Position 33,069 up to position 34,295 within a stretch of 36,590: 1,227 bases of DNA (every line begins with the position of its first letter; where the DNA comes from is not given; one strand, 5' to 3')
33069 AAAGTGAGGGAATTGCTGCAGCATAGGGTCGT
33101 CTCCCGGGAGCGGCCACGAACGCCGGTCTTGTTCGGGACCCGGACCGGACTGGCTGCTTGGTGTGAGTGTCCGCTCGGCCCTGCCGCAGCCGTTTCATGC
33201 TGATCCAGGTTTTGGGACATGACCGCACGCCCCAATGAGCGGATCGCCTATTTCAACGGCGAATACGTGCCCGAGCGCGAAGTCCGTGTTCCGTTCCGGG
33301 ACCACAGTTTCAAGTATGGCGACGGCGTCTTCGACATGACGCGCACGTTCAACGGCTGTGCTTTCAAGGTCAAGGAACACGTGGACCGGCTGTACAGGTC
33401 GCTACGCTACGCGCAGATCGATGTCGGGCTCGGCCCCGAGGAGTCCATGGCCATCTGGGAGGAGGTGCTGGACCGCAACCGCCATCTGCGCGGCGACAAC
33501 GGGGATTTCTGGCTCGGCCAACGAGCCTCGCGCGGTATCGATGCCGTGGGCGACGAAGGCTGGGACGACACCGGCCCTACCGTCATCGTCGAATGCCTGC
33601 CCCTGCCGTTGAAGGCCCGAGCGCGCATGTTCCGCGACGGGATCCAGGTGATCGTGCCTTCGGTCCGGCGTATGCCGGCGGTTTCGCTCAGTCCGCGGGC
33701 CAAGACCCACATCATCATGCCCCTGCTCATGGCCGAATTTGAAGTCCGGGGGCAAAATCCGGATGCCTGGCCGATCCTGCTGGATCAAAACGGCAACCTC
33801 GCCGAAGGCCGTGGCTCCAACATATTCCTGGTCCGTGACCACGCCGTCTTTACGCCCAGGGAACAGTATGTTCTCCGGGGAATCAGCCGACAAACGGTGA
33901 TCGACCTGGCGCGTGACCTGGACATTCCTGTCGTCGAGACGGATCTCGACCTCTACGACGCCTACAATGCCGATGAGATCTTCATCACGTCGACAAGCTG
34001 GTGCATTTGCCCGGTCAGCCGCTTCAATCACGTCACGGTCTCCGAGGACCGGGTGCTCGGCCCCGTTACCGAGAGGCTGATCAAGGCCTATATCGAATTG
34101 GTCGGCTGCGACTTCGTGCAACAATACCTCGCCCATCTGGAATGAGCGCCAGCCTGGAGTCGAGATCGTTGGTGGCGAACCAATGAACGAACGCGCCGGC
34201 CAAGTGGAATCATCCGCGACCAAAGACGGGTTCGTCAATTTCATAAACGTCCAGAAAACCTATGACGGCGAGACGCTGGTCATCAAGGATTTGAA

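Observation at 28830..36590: A lower-GC cluster interleaves an ABC importer with three PLP transaminases, including a tandem pair of HemL-like paralogs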

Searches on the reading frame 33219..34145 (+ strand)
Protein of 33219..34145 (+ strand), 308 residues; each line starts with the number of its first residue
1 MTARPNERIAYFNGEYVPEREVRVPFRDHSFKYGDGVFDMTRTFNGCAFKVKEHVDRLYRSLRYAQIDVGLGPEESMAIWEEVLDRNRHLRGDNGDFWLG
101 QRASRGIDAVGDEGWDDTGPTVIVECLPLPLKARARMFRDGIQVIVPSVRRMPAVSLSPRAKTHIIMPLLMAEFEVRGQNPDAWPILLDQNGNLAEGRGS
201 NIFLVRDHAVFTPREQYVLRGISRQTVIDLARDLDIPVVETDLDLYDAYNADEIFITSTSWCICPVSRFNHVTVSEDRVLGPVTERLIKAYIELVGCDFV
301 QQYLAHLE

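Call 3: search_protein_families(library=pfam, proteins=[window:33219-34145:+])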
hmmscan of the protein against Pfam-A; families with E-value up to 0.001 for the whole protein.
window:33219-34145:+ (308 aa): 1 family
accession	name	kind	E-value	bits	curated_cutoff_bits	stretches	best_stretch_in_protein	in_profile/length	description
PF01063.24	Aminotran_4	-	1.3e-38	133.5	28.5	1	36-268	1-222/223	Amino-transferase class IV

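Call 4: search_protein_families(library=ncbifam, proteins=[window:33219-34145:+])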
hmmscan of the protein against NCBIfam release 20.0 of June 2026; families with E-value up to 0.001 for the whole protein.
window:33219-34145:+ (308 aa): 18 families
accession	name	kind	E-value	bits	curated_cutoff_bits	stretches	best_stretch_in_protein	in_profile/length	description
NF006185.0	PRK08320.1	subfamily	2.3e-54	184.5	363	1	8-295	3-283/292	branched-chain amino acid aminotransferase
TIGR01122.1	ilvE_I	equivalog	4.8e-50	170.4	245.55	1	11-297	1-286/298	branched-chain-amino-acid transaminase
NF005146.0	PRK06606.1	equivalog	4.6e-44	150.6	279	1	7-296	6-293/307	branched-chain amino acid transaminase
NF005209.0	PRK06680.1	subfamily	4.2e-41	140.7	320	1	7-294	2-280/286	D-amino-acid transaminase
NF005800.0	PRK07650.1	equivalog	8.9e-38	130.2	308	1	10-292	3-273/290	aminodeoxychorismate lyase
NF009126.0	PRK12479.1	equivalog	1.3e-37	129.6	518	1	8-295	4-284/299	branched-chain-amino-acid transaminase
TIGR01121.1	D_amino_aminoT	equivalog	1.9e-34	119.1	277.45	1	11-292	3-272/276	D-amino-acid transaminase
NF005726.0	PRK07544.1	equivalog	6.2e-31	107.6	396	1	9-296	12-289/295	branched-chain amino acid aminotransferase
NF009066.0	PRK12400.1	equivalog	2.9e-26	92.6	538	1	25-292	24-279/290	D-amino-acid transaminase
NF009896.0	PRK13356.1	equivalog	3.9e-26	91.8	262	2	185-294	176-282/287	branched-chain amino acid aminotransferase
NF004761.0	PRK06092.1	equivalog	1.2e-22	80.4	260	1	22-277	10-255/268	aminodeoxychorismate lyase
TIGR03461.1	pabC_Proteo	equivalog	1.5e-22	80.1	176.85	1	23-277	9-253/262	aminodeoxychorismate lyase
NF005888.0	PRK07849.1-3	equivalog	5.5e-14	51.8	273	1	186-277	184-277/298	aminodeoxychorismate lyase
TIGR01123.1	ilvE_II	equivalog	1.9e-09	37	250.05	1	186-292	179-296/313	branched-chain-amino-acid transaminase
NF009897.0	PRK13357.1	equivalog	2.8e-09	36.2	307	1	194-293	232-341/358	branched-chain amino acid aminotransferase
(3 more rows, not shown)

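Call 7: search_solved_structures(query=window:33219-34145:+, max_evalue=1e-10)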
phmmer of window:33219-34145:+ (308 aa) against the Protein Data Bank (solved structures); distinct sequences matched with E-value up to 1e-10: 61 (the best 60 are shown).
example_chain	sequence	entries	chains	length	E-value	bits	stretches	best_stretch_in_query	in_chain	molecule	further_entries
5mqz_A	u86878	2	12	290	9.2e-49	169.4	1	10-298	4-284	Putative branched-chain-amino-acid aminotransferase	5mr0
5cm0_A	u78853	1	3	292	1.4e-48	168.8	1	7-295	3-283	Branched-chain transaminase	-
5e25_A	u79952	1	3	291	1.6e-48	168.6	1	7-295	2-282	branched-chain aminotransferase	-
7p3t_A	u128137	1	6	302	8.4e-38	133.4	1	6-293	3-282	Branched-chain amino acid aminotransferase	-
6xu3_A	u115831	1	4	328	7.2e-31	110.6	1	8-293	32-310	Class IV aminotransferase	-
1wrv_A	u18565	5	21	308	2.5e-30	108.9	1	9-295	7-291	Branched-Chain Amino Acid Aminotransferase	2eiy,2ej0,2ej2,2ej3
8zm7_A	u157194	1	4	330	4.1e-29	104.8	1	8-291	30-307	Amine transaminase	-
6snl_A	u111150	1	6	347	6.2e-29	104.3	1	7-292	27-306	amine transaminase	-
9j32_A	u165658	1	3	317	1.9e-28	102.6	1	3-291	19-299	Aminotransferase, class 4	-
9vqk_A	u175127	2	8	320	3.1e-28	102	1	9-293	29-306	Omega-Transaminase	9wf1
3wwh_A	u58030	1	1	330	4e-28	101.6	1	10-294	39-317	(R)-amine transaminase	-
7z79_A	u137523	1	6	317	9.2e-28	100.4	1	3-291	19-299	Aminotransferase, class 4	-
8xiy_A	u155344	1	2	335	9.9e-28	100.3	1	8-291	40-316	D-aminoacid aminotransferase-like PLP-dependent enzyme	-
4cmd_A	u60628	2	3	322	1.6e-27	99.6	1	8-291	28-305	AMINOTRANSFERASE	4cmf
3wwi_A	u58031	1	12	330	1.9e-27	99.4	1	10-294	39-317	(R)-amine transaminase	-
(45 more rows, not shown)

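Call 53: search_solved_structures(query=window:33219-34145:+, max_evalue=1e-30, show_alignments=5)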
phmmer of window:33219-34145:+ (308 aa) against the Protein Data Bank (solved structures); distinct sequences matched with E-value up to 1e-30: 5.
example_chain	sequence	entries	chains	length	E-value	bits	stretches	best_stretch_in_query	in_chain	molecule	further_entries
5mqz_A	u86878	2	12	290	9.2e-49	169.4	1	10-298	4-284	Putative branched-chain-amino-acid aminotransferase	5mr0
5cm0_A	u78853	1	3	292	1.4e-48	168.8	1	7-295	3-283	Branched-chain transaminase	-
5e25_A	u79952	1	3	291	1.6e-48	168.6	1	7-295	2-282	branched-chain aminotransferase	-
7p3t_A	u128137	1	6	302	8.4e-38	133.4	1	6-293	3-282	Branched-chain amino acid aminotransferase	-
6xu3_A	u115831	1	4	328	7.2e-31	110.6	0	8-293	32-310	Class IV aminotransferase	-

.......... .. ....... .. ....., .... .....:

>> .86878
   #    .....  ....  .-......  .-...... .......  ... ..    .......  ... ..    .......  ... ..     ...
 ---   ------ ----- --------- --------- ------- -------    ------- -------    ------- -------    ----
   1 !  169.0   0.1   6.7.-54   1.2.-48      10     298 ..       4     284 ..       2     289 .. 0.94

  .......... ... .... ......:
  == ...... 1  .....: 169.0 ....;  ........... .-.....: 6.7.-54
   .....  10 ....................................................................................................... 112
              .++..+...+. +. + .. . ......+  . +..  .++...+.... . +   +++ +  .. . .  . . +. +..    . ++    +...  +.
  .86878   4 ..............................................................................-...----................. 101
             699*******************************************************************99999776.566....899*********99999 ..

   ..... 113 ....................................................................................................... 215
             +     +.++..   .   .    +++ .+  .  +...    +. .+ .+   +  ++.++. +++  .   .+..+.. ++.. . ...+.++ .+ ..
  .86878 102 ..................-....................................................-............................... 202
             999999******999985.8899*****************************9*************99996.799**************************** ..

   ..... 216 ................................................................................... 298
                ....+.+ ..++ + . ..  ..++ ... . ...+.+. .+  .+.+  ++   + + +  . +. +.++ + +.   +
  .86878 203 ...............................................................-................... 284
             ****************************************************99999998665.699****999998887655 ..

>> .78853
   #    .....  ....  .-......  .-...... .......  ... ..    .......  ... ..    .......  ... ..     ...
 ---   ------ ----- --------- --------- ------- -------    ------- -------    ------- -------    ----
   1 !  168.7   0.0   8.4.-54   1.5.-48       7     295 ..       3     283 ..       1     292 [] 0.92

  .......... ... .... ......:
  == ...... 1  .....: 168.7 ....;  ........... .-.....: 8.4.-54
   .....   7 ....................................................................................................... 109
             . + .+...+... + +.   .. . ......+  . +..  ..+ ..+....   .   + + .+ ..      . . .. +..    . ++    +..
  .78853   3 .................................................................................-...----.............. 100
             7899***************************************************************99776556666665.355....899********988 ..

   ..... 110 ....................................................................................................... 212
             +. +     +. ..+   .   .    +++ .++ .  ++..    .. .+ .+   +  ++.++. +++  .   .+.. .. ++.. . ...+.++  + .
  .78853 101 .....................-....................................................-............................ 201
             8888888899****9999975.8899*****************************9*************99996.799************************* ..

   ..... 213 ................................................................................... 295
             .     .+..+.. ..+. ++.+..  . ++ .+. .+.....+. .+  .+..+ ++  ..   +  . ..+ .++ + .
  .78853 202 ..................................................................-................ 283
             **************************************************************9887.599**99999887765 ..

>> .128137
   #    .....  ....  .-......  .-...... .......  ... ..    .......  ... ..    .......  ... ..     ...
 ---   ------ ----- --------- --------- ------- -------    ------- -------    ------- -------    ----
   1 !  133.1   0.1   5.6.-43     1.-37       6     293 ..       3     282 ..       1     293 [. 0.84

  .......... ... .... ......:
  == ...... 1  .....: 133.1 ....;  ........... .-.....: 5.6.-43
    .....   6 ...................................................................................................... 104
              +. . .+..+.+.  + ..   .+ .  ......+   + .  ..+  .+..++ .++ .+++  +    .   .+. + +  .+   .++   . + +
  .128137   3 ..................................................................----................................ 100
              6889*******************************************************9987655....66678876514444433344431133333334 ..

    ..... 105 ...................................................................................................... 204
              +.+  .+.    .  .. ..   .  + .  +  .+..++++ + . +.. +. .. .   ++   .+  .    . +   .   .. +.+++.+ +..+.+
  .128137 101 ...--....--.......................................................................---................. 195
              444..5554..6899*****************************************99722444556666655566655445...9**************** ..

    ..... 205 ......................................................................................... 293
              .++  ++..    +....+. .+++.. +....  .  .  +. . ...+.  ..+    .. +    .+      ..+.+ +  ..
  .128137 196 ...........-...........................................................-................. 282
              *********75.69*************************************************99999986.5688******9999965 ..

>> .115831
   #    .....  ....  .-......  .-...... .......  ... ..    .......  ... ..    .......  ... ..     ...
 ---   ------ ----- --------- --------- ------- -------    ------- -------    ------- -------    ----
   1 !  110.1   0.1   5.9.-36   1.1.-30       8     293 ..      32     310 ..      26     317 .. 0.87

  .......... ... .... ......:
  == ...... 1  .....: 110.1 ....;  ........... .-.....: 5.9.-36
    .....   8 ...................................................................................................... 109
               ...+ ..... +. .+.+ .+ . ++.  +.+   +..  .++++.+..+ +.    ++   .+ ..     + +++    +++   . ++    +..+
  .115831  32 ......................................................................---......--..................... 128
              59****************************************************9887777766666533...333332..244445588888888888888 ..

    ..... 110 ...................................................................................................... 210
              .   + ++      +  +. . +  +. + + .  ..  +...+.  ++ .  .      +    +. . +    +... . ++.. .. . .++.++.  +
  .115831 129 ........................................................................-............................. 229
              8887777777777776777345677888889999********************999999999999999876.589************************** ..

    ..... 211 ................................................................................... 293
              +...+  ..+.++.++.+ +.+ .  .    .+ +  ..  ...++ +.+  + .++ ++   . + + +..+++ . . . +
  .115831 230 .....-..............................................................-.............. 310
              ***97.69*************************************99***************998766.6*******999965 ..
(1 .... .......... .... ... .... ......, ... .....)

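Call 54: find_homologous_proteins(query=window:33219-34145:+, max_evalue=1e-40)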
Query window:33219-34145:+ (308 aa): 4299 proteins with E <= 1e-40 among 6226 candidates; the best 120 are listed.
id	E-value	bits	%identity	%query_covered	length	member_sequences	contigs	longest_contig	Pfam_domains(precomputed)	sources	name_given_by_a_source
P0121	1.6e-209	712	100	100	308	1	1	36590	PF01063.25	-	-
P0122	6.8e-172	589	82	100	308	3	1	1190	PF01063.25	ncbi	-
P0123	1.3e-167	575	80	100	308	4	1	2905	PF01063.25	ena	-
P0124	1.9e-149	515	73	98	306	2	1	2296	PF01063.25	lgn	-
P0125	8.4e-146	503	72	98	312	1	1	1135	PF01063.25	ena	-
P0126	5.7e-143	494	69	100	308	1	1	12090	PF01063.25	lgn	-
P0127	7.5e-134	464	66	99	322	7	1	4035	PF01063.25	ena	-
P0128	1.5e-133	463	67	100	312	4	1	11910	PF01063.25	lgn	-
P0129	6.8e-132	457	65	100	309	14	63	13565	PF01063.25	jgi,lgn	jgi:branched-chain amino acid aminotransferase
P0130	2.4e-131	456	63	100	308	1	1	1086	PF01063.25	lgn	-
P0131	3.6e-131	455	65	100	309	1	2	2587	PF01063.25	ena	-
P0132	6.3e-131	454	65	98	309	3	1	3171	PF01063.25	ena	-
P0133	1.7e-130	453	64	100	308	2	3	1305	PF01063.25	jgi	-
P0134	2.2e-130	452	65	100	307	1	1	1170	PF01063.25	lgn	-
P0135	2.3e-130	452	63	100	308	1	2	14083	PF01063.25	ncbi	-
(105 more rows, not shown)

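Call 56: find_related_loci(query=A2, collection=genome_contigs, flank=10000)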
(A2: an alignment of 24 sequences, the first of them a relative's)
Query A2 (308 aa) in genome_contigs; peptide patterns used: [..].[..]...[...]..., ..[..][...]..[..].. (x = any residue, [..] = any of these).
600 stretches matched a pattern (row limit reached: there are more); 573 encode a relative of the query (tblastn E <= 1e-3); the best 80 are kept; 80 distinct loci.
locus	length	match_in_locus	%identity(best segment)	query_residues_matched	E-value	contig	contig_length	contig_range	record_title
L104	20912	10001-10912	65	3-306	4e-131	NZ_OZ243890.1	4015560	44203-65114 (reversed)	MAG: Acuticoccus sp. isolate 59705aae-663d-4e73-a81f-a0d261905b5a chromosome 1, complete sequence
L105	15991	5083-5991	61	6-308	2e-127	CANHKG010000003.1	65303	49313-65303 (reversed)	MAG: Rhodospirillales bacterium isolate RE-23may17-764 genome assembly, contig: RE-23may17-C607, whole genome shotgun se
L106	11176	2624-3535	61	4-307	4e-127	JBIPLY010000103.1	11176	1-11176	MAG: Acetobacteraceae bacterium isolate ME2015-10-04_3300042525_group6_bin82 Rohwer_bin1811_scaffold_3104_c1, whole geno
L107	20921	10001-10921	64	3-308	1e-126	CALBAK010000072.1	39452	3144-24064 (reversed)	MAG: uncultured Alphaproteobacteria bacterium isolate R1_Bin_METABAT__196_1 genome assembly, contig: c_000001628200, who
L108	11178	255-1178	63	1-308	3e-126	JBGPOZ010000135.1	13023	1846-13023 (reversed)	MAG: Stellaceae bacterium isolate OBJ2_061818_050_26 k141_579173_length_13023_cov_14.1917, whole genome shotgun sequence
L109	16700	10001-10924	60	1-308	3e-126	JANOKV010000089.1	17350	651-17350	MAG: Hyphomicrobiales bacterium isolate VAR_45_metabat_391 VAR_45_k141_4752087, whole genome shotgun sequence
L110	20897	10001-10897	60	6-304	6e-126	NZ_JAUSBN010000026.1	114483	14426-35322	MAG: Reyranella sp. isolate E6_metabat.bin.68 E6_k141_78796, whole genome shotgun sequence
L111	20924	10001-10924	60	1-308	4e-126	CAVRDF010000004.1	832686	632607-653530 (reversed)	MAG: uncultured Alphaproteobacteria bacterium isolate MFD01213.bin.2.33 genome assembly, contig: contig_2919, whole geno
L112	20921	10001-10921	60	1-307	3e-125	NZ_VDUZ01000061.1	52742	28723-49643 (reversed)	Vineibacter terrae strain CC-CFT640 contig061, whole genome shotgun sequence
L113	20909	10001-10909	60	6-308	3e-125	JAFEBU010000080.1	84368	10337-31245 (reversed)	MAG: Proteobacteria bacterium isolate SZAS-10 LIN-260__80__length-84368, whole genome shotgun sequence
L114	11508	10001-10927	59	1-307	9e-125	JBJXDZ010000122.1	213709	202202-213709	MAG: Hyphomicrobiaceae bacterium isolate P.bin.50 k127_1987259, whole genome shotgun sequence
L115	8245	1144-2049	60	6-307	9e-125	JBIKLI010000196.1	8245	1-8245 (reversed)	MAG: Alphaproteobacteria bacterium isolate ME2014-08-22_3300042298_group5_bin116 Rohwer_bin1816_scaffold_10784_c1, whole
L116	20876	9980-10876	59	6-304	1e-124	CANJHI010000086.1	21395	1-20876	MAG: Alphaproteobacteria bacterium isolate RH-20apr16-174 genome assembly, contig: RH-20APR16-C4114, whole genome shotgu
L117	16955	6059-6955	59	6-304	6e-125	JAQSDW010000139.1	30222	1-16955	MAG: Reyranella sp. isolate D1-2020 MAG005 NODE_346_length_30222_cov_8.970299, whole genome shotgun sequence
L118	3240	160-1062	61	6-307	9e-129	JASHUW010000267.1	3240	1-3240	MAG: Alphaproteobacteria bacterium isolate JOPF189 JOPF_N013_contig_61807, whole genome shotgun sequence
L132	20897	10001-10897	58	6-304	1e-123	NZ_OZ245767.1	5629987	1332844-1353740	MAG: Reyranella sp. isolate d6c96d0b-8d00-4f59-9536-c1456362ed19 chromosome 1, complete sequence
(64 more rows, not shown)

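Call 59: search_protein_families(library=pfam, proteins=[L132:2785-3789:-, L132:3995-4813:-, L132:4824-5654:-, L132:5751-6800:-, L132:6785-7747:-, L132:7748-9067:-, L132:9064-9960:-, L132:10935-11930:+, L132:11951-13228:+, L132:13197-14894:+], max_evalue=0.00001)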
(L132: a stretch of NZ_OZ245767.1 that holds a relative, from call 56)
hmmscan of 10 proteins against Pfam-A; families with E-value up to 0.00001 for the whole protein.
L132:2785-3789:- (334 aa): 1 family
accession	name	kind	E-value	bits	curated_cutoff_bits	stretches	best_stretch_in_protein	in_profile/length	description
PF07883.17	Cupin_2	-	4.8e-10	39.5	27.2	1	230-302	9-68/70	Cupin domain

L132:3995-4813:- (272 aa): 1 family
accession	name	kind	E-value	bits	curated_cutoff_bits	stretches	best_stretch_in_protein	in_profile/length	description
PF00528.27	BPD_transp_1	-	3.6e-12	46.8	26.4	1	85-261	2-174/184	Binding-protein-dependent transport system inner membrane component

L132:4824-5654:- (276 aa): 1 family
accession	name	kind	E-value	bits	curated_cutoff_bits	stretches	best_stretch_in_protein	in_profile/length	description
PF00528.27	BPD_transp_1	-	5e-12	46.4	26.4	1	76-274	2-182/184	Binding-protein-dependent transport system inner membrane component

L132:5751-6800:- (349 aa): 1 family
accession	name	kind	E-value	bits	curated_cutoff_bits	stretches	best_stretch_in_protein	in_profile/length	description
PF13416.11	SBP_bac_8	-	1.1e-29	104.6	27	1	56-303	2-267/279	Bacterial extracellular solute-binding protein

L132:6785-7747:- (320 aa): 3 families
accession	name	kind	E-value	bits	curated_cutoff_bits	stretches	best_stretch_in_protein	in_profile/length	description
PF00005.33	ABC_tran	-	7e-38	130.8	25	1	20-161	2-136/137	ABC transporter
PF08402.16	TOBE_2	-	4.4e-16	59.2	21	1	249-317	2-74/76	TOBE domain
PF13304.12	AAA_21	-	6.7e-06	26.8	27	0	125-195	229-301/304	AAA domain, putative AbiEii toxin, Type IV TA system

L132:7748-9067:- (439 aa): 1 family
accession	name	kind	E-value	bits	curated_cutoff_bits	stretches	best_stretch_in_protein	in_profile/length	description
PF00202.27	Aminotran_3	-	5.4e-63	213.5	30.5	1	34-423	7-389/403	Aminotransferase class-III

L132:9064-9960:- (298 aa): 0 families

L132:10935-11930:+ (331 aa): 1 family
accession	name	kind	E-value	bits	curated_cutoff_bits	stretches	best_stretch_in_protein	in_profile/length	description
PF09955.14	DUF2189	-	6e-38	130.3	26.2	1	139-265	1-126/126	Predicted integral membrane protein (DUF2189)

L132:11951-13228:+ (425 aa): 1 family
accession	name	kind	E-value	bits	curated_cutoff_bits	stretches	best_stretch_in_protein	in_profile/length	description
PF00860.26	Xan_ur_permease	-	1.5e-90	304.2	27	1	25-395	2-386/389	Permease family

L132:13197-14894:+ (565 aa): 4 families
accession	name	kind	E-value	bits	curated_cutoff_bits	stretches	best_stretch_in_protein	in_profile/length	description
PF10119.14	MethyTransf_Reg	-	2.4e-27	95.9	25.5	1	268-351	1-84/84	Predicted methyltransferase regulatory domain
PF13649.12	Methyltransf_25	-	2.7e-07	31.6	27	1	97-193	2-97/97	Methyltransferase domain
PF08242.18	Methyltransf_12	-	5.4e-07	30.7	30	1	97-195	1-98/98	Methyltransferase domain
PF08241.18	Methyltransf_11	-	1.8e-06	28.9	21.2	1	97-196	1-94/95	Methyltransferase domain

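Call 70: predict_structure(alignment_id=A2)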
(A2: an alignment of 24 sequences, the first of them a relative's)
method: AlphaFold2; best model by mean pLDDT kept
length: 308 residues; sequences in the alignment: 24
mean_pLDDT: 89.0   pTM: 0.87
mean pLDDT of the five models: 89.0, 88.3, 87.7, 86.3, 84.7
residues with pLDDT >= 90: 218; 70-90: 59; 50-70: 22; < 50: 9
segments of 3 or more residues with pLDDT < 50: none
pLDDT, mean of each block of 10 residues (from residue 1): 75 94 63 70 96 94 87 97 97 94 75 64 94 93 95 78 74 93 94 92 97 91 95 98 97 95 96 86 97 97 93
secondary structure, 60 per line:
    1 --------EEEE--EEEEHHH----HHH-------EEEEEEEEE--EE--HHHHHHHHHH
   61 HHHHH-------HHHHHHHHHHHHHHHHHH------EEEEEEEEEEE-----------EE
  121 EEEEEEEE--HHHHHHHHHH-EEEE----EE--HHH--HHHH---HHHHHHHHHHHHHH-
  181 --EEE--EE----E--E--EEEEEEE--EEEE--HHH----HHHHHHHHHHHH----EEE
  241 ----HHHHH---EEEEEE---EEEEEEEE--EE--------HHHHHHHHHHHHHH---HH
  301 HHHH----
elements in order: E9-12 E15-18 E36-44 H51-65 H73-90 E97-107 E119-128 H131-140 E142-145 H159-162 H166-179 E183-185 E200-206 E209-212 H222-233 E238-240 H245-249 E253-258 E262-269 H282-295 H299-304

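Call 76: fold_search(model_id=the predicted structure, library=pdb)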
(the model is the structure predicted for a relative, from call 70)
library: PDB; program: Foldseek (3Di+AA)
matches with E <= 10: 385; with E <= 0.001: 250
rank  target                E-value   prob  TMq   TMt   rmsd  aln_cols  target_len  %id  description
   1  5e25_A                3.6e-27  1.00  0.81  0.86   3.8       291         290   35  Crystal structure of branched-chain aminotransferase from thermophilic archaea Geoglobus acetivorans complexed with al (released 2016-10-05)
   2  5mqz_B                4.9e-27  1.00  0.80  0.85   3.9       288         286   34  Archaeal branched-chain amino acid aminotransferase from Archaeoglobus fulgidus; holoform (released 2018-01-17)
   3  5mqz_A                7.9e-27  1.00  0.80  0.85   3.9       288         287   34  Archaeal branched-chain amino acid aminotransferase from Archaeoglobus fulgidus; holoform (released 2018-01-17)
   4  5mqz_D                8.4e-27  1.00  0.80  0.85   4.0       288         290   34  Archaeal branched-chain amino acid aminotransferase from Archaeoglobus fulgidus; holoform (released 2018-01-17)
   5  7p3t_A                2.4e-26  1.00  0.82  0.85   4.2       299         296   31  Transaminase of gamma-proteobacterium (released 2021-12-15)
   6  5e25_C                4.6e-26  1.00  0.80  0.86   3.8       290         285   35  Crystal structure of branched-chain aminotransferase from thermophilic archaea Geoglobus acetivorans complexed with al (released 2016-10-05)
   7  7p3t_B                6.2e-26  1.00  0.81  0.84   4.1       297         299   31  Transaminase of gamma-proteobacterium (released 2021-12-15)
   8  5cm0_C                6.6e-26  1.00  0.79  0.87   3.8       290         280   35  Crystal structure of branched-chain aminotransferase from thermophilic archaea Geoglobus acetivorans (released 2016-09-14)
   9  7p3t_C                1.3e-25  1.00  0.81  0.84   4.1       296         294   31  Transaminase of gamma-proteobacterium (released 2021-12-15)
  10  5cm0_B                1.4e-25  1.00  0.79  0.85   4.1       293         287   35  Crystal structure of branched-chain aminotransferase from thermophilic archaea Geoglobus acetivorans (released 2016-09-14)
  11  7p3t_D                1.6e-25  1.00  0.81  0.85   3.9       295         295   31  Transaminase of gamma-proteobacterium (released 2021-12-15)
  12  5cm0_A                3.8e-25  1.00  0.79  0.86   4.0       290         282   35  Crystal structure of branched-chain aminotransferase from thermophilic archaea Geoglobus acetivorans (released 2016-09-14)
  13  5e25_B                4.6e-25  1.00  0.80  0.85   4.0       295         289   34  Crystal structure of branched-chain aminotransferase from thermophilic archaea Geoglobus acetivorans complexed with al (released 2016-10-05)
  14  2ej2_E                8.9e-24  1.00  0.79  0.81   4.4       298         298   26  Crystal Structure of T.th.HB8 Branched-Chain Amino Acid Aminotransferase Complexed with N-(5'-Phosphopyridoxyl)-L-Glut (released 2008-03-18)
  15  6snl_D                8.9e-24  1.00  0.80  0.77   4.7       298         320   27  (R)-selective amine transaminase from Exophiala sideris (released 2020-12-09)
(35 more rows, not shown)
